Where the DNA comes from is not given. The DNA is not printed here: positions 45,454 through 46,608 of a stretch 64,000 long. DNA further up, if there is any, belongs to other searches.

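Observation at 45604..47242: A divergent GTP-cyclohydrolase-II-like gene is translationally overlapped with a second, diverged PyrF paralog at the head of the pyr operon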

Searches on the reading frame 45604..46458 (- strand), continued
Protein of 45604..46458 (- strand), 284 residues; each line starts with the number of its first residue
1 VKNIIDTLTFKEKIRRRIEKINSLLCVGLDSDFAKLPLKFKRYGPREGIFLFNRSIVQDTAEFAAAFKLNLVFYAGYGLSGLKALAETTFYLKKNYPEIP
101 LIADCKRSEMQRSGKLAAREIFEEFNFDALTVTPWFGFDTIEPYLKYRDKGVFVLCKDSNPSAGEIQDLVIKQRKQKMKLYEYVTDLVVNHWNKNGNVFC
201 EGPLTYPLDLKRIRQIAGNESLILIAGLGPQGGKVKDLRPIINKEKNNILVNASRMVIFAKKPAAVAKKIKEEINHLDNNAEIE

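Call 28: search_protein_families(library=ncbifam, proteins=[L006:1901-3148:+, L009:8267-9970:+, L011:8496-10007:+, L015:8498-9991:+, L007:12421-13605:-, L007:11623-12417:-, L013:6385-7335:+, L019:2490-3368:-], max_evalue=0.01)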
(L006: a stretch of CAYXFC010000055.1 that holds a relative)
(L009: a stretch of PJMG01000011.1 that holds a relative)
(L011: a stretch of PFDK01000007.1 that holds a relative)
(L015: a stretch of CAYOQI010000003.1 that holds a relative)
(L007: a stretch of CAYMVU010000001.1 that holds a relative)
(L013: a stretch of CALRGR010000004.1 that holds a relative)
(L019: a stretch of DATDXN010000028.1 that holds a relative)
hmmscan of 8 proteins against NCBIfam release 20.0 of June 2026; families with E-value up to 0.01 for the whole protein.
L006:1901-3148:+ (415 aa): 7 families
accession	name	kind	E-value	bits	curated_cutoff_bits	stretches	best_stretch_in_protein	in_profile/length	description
NF001591.0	PRK00393.1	subfamily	6.4e-25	87.7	148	1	241-393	23-176/199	GTP cyclohydrolase II RibA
NF006803.0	PRK09311.1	equivalog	3.5e-23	82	569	1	247-391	239-384/417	bifunctional 3,4-dihydroxy-2-butanone-4-phosphate synthase/GTP cyclohydrolase II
NF006456.0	PRK08815.1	equivalog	2.4e-22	79.7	464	1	241-392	197-346/376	GTP cyclohydrolase II RibA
TIGR00505.1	ribA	equivalog_domain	8.5e-22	77.6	205.85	1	247-393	27-173/191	GTP cyclohydrolase II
NF006806.0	PRK09319.1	equivalog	2.9e-21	75.7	764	1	249-388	245-386/561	bifunctional 3,4-dihydroxy-2-butanone-4-phosphate synthase/GTP cyclohydrolase II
NF006805.0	PRK09318.1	equivalog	4.8e-19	68.6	486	1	247-393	219-362/387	bifunctional 3,4-dihydroxy-2-butanone-4-phosphate synthase/GTP cyclohydrolase II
NF005536.0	PRK07198.1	equivalog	8.9e-05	21.5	403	1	264-412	242-398/419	GTP cyclohydrolase II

L009:8267-9970:+ (567 aa): 6 families
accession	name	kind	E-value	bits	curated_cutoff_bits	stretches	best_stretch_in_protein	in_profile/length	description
NF001591.0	PRK00393.1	subfamily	3.3e-12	46.2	148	1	141-312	42-192/199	GTP cyclohydrolase II RibA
NF006456.0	PRK08815.1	equivalog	4.1e-12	46.1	464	1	144-312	215-363/376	GTP cyclohydrolase II RibA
NF006805.0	PRK09318.1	equivalog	1.8e-11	43.6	486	1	171-313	249-379/387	bifunctional 3,4-dihydroxy-2-butanone-4-phosphate synthase/GTP cyclohydrolase II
TIGR00505.1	ribA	equivalog_domain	2.2e-10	40.3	205.85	1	171-312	59-189/191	GTP cyclohydrolase II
NF006803.0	PRK09311.1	equivalog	1.5e-09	37.1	569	1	142-312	251-402/417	bifunctional 3,4-dihydroxy-2-butanone-4-phosphate synthase/GTP cyclohydrolase II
NF006806.0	PRK09319.1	equivalog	1.2e-08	34.1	764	1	139-313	254-408/561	bifunctional 3,4-dihydroxy-2-butanone-4-phosphate synthase/GTP cyclohydrolase II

L011:8496-10007:+ (503 aa): 6 families
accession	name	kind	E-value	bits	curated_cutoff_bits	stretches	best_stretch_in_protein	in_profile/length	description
NF006803.0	PRK09311.1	equivalog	1.2e-12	47.4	569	1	269-465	211-386/417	bifunctional 3,4-dihydroxy-2-butanone-4-phosphate synthase/GTP cyclohydrolase II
NF001591.0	PRK00393.1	subfamily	1.7e-11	43.9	148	1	296-466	25-177/199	GTP cyclohydrolase II RibA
TIGR00505.1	ribA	equivalog_domain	4.2e-11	42.7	205.85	1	308-454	33-162/191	GTP cyclohydrolase II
NF006456.0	PRK08815.1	equivalog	1.2e-09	37.9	464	1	304-478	203-357/376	GTP cyclohydrolase II RibA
NF006805.0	PRK09318.1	equivalog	1.6e-09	37.3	486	1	311-474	226-368/387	bifunctional 3,4-dihydroxy-2-butanone-4-phosphate synthase/GTP cyclohydrolase II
NF006806.0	PRK09319.1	equivalog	3.7e-07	29.2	764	1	305-453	246-379/561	bifunctional 3,4-dihydroxy-2-butanone-4-phosphate synthase/GTP cyclohydrolase II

L015:8498-9991:+ (497 aa): 6 families
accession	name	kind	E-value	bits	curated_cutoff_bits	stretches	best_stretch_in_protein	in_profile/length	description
TIGR00505.1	ribA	equivalog_domain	1.2e-10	41.3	205.85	1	319-467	31-168/191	GTP cyclohydrolase II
NF001591.0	PRK00393.1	subfamily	1.8e-08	34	148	1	320-469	36-175/199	GTP cyclohydrolase II RibA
NF006803.0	PRK09311.1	equivalog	1.7e-06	27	569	1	324-464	251-380/417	bifunctional 3,4-dihydroxy-2-butanone-4-phosphate synthase/GTP cyclohydrolase II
NF006806.0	PRK09319.1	equivalog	1.6e-05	23.7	764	1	328-454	261-374/561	bifunctional 3,4-dihydroxy-2-butanone-4-phosphate synthase/GTP cyclohydrolase II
NF006805.0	PRK09318.1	equivalog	3.7e-05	22.9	486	1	328-463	233-355/387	bifunctional 3,4-dihydroxy-2-butanone-4-phosphate synthase/GTP cyclohydrolase II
NF006456.0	PRK08815.1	equivalog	7.8e-05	22.1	464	1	305-455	193-331/376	GTP cyclohydrolase II RibA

L007:12421-13605:- (394 aa): 7 families
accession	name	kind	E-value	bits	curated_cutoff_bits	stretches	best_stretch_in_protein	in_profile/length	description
NF001591.0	PRK00393.1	subfamily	1.4e-21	76.8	148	1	224-385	38-186/199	GTP cyclohydrolase II RibA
NF006456.0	PRK08815.1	equivalog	1.1e-19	71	464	1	231-368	215-341/376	GTP cyclohydrolase II RibA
NF006805.0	PRK09318.1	equivalog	1.4e-19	70.4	486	1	231-368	231-356/387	bifunctional 3,4-dihydroxy-2-butanone-4-phosphate synthase/GTP cyclohydrolase II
TIGR00505.1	ribA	equivalog_domain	2.8e-19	69.4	205.85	1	193-379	8-177/191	GTP cyclohydrolase II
NF006806.0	PRK09319.1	equivalog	6.1e-18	64.7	764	1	192-378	223-395/561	bifunctional 3,4-dihydroxy-2-butanone-4-phosphate synthase/GTP cyclohydrolase II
NF006803.0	PRK09311.1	equivalog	1.4e-17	63.6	569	1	226-366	248-378/417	bifunctional 3,4-dihydroxy-2-butanone-4-phosphate synthase/GTP cyclohydrolase II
NF005536.0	PRK07198.1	equivalog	0.00097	18.1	403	1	230-369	237-376/419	GTP cyclohydrolase II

L007:11623-12417:- (264 aa): 0 families

L013:6385-7335:+ (316 aa): 6 families
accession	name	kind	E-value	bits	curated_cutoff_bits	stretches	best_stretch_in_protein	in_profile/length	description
TIGR00505.1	ribA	equivalog_domain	2.7e-17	62.9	205.85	1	119-293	30-186/191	GTP cyclohydrolase II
NF001591.0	PRK00393.1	subfamily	1.5e-16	60.4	148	1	121-292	36-188/199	GTP cyclohydrolase II RibA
NF006456.0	PRK08815.1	equivalog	3.1e-16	59.6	464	1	111-272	198-338/376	GTP cyclohydrolase II RibA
NF006805.0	PRK09318.1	equivalog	3.1e-15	56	486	1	131-276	232-357/387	bifunctional 3,4-dihydroxy-2-butanone-4-phosphate synthase/GTP cyclohydrolase II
NF006806.0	PRK09319.1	equivalog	3.7e-13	49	764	1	123-276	252-387/561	bifunctional 3,4-dihydroxy-2-butanone-4-phosphate synthase/GTP cyclohydrolase II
NF006803.0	PRK09311.1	equivalog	7.2e-12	44.7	569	1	128-271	251-376/417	bifunctional 3,4-dihydroxy-2-butanone-4-phosphate synthase/GTP cyclohydrolase II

L019:2490-3368:- (292 aa): 8 families
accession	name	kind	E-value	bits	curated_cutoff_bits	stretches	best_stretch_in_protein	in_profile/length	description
NF001591.0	PRK00393.1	subfamily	4.7e-46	156.7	148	1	107-289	15-195/199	GTP cyclohydrolase II RibA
NF006803.0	PRK09311.1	equivalog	1.5e-42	145.8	569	1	109-288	225-404/417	bifunctional 3,4-dihydroxy-2-butanone-4-phosphate synthase/GTP cyclohydrolase II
NF006806.0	PRK09319.1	equivalog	4e-41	141.3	764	1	109-289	229-410/561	bifunctional 3,4-dihydroxy-2-butanone-4-phosphate synthase/GTP cyclohydrolase II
TIGR00505.1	ribA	equivalog_domain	1.6e-38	132.1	205.85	1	111-288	15-191/191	GTP cyclohydrolase II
NF006805.0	PRK09318.1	equivalog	3e-36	125.3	486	1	109-283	205-375/387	bifunctional 3,4-dihydroxy-2-butanone-4-phosphate synthase/GTP cyclohydrolase II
NF006456.0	PRK08815.1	equivalog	7.5e-35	120.9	464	1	129-263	208-341/376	GTP cyclohydrolase II RibA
NF010626.1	PRK14019.1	equivalog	5e-11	42.2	513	1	110-260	219-359/364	bifunctional 3,4-dihydroxy-2-butanone-4-phosphate synthase/GTP cyclohydrolase II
NF005536.0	PRK07198.1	equivalog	0.00061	18.7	403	1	133-194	234-300/419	GTP cyclohydrolase II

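Call 31: search_solved_structures(query=L006:1901-3148:+, max_evalue=0.01, show_alignments=5)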
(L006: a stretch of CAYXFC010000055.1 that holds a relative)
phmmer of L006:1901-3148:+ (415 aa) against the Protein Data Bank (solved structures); distinct sequences matched with E-value up to 0.01: 5.
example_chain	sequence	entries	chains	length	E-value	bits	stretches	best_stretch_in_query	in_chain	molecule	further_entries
2bz0_A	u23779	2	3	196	4.2e-17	65.5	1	248-390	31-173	GTP CYCLOHYDROLASE II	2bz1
4i14_A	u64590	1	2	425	7e-14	54.9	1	262-393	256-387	Riboflavin biosynthesis protein RibBA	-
4rl4_A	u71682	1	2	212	3.5e-12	49.3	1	247-376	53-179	GTP cyclohydrolase-2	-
7ej3_A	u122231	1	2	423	0.0029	19.9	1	251-411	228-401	GTP cyclohydrolase II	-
7eev_A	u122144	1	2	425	0.0029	19.9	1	251-411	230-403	GTP cyclohydrolase II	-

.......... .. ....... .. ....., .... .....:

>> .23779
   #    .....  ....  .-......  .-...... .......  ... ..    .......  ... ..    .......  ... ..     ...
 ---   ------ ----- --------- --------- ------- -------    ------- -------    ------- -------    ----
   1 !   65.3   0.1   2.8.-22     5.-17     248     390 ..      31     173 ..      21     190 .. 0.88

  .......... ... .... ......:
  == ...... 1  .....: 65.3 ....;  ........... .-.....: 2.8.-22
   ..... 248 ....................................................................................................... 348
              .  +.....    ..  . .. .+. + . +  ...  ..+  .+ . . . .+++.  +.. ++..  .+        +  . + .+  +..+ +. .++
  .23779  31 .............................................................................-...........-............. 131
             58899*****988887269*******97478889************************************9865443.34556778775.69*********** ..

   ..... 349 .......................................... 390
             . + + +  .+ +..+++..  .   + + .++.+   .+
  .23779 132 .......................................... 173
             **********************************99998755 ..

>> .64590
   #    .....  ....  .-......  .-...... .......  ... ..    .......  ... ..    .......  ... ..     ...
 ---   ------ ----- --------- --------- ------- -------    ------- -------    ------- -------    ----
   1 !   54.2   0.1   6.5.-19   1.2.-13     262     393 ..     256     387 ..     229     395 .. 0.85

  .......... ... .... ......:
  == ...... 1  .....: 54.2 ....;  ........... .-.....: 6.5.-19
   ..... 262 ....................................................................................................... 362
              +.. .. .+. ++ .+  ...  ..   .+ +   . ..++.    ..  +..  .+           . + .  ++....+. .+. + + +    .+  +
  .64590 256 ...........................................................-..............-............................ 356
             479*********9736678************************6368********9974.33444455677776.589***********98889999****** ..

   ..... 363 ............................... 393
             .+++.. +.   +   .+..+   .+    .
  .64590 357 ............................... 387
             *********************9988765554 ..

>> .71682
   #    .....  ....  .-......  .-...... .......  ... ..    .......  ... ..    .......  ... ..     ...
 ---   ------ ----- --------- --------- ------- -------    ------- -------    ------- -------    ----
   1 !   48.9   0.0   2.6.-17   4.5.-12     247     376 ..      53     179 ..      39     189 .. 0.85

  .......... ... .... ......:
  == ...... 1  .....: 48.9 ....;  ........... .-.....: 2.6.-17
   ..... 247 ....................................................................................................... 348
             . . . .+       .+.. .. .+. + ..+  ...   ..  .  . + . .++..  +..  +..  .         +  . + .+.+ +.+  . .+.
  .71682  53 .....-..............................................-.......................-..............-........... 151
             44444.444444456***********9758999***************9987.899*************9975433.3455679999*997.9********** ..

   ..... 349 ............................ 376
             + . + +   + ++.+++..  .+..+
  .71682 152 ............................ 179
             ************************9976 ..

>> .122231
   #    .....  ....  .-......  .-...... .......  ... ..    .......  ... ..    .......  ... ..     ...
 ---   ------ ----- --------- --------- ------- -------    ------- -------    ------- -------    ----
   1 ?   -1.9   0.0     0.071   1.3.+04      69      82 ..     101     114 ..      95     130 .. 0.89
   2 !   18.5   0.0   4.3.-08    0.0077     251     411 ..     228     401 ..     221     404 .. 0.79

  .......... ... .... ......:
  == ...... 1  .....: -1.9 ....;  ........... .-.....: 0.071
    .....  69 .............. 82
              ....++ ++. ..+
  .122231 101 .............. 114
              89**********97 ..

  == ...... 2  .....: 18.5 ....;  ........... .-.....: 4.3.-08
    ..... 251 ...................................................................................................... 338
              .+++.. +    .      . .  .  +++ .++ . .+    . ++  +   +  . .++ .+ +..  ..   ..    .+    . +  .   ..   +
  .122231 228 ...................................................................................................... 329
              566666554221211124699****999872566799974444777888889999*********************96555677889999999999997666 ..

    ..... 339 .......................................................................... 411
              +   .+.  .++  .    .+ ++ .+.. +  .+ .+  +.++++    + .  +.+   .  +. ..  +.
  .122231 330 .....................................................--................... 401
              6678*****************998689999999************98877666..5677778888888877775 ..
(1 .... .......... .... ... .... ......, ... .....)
